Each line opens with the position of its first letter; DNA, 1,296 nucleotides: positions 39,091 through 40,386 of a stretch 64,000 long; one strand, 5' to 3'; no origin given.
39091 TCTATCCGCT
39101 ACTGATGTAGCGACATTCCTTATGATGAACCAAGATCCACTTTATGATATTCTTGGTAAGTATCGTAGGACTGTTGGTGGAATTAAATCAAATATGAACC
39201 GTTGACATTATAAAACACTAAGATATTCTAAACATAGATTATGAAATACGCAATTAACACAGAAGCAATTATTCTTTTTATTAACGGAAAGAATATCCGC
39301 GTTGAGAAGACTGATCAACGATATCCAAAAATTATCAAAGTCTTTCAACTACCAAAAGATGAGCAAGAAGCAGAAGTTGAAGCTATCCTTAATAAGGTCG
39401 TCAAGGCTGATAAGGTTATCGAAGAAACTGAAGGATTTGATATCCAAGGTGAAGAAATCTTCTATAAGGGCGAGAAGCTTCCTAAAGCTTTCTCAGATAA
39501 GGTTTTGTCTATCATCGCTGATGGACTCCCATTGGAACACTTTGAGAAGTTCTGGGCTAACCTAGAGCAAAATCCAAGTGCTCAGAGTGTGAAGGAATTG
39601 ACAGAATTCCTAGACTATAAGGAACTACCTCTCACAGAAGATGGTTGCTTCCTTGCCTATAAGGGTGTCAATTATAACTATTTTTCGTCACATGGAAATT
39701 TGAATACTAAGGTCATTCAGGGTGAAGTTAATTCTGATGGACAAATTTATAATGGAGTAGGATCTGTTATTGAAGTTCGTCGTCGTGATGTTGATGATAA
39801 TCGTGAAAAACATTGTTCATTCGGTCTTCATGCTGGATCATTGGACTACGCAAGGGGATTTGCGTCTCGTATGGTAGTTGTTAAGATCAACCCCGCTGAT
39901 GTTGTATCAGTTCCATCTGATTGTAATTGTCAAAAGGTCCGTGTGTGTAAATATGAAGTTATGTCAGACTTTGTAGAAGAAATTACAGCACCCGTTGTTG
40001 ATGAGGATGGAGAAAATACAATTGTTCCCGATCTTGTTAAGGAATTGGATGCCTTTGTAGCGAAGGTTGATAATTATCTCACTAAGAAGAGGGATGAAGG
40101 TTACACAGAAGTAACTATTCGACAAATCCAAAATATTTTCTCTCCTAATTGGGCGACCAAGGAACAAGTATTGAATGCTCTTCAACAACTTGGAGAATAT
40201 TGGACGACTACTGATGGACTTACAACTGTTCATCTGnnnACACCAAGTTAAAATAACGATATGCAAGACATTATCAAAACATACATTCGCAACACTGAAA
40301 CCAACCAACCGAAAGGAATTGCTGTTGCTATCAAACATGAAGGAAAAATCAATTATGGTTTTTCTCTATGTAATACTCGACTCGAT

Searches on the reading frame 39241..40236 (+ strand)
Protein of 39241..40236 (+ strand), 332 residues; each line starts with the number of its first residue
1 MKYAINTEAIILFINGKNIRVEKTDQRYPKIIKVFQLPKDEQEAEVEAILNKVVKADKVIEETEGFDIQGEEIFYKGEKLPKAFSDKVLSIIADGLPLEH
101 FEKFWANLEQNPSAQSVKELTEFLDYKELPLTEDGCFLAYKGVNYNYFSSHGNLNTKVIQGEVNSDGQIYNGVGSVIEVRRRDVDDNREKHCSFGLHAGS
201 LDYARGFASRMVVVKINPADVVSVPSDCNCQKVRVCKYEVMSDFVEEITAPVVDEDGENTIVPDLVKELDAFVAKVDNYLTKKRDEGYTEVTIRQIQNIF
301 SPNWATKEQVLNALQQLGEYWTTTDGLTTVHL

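Call 49: search_protein_families(library=phrogs, proteins=[window:39241-40236:+], max_evalue=0.00001)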
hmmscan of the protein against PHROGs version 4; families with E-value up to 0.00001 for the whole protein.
window:39241-40236:+ (332 aa): 5 families
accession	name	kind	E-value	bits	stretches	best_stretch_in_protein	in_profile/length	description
phrog_609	-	lysis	2.5e-52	179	1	2-249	818-1049/1055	RIIB lysis inhibitor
phrog_11221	-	lysis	1.1e-30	108.3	1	88-247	92-240/543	RIIB lysis inhibitor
phrog_2886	-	lysis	1.8e-30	107.5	1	115-252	211-340/552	RIIB lysis inhibitor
phrog_3803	-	lysis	3.8e-30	106.5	1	4-247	282-515/530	RIIB lysis inhibitor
phrog_36818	-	lysis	1.4e-27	97.3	1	95-247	4-148/163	RIIB lysis inhibitor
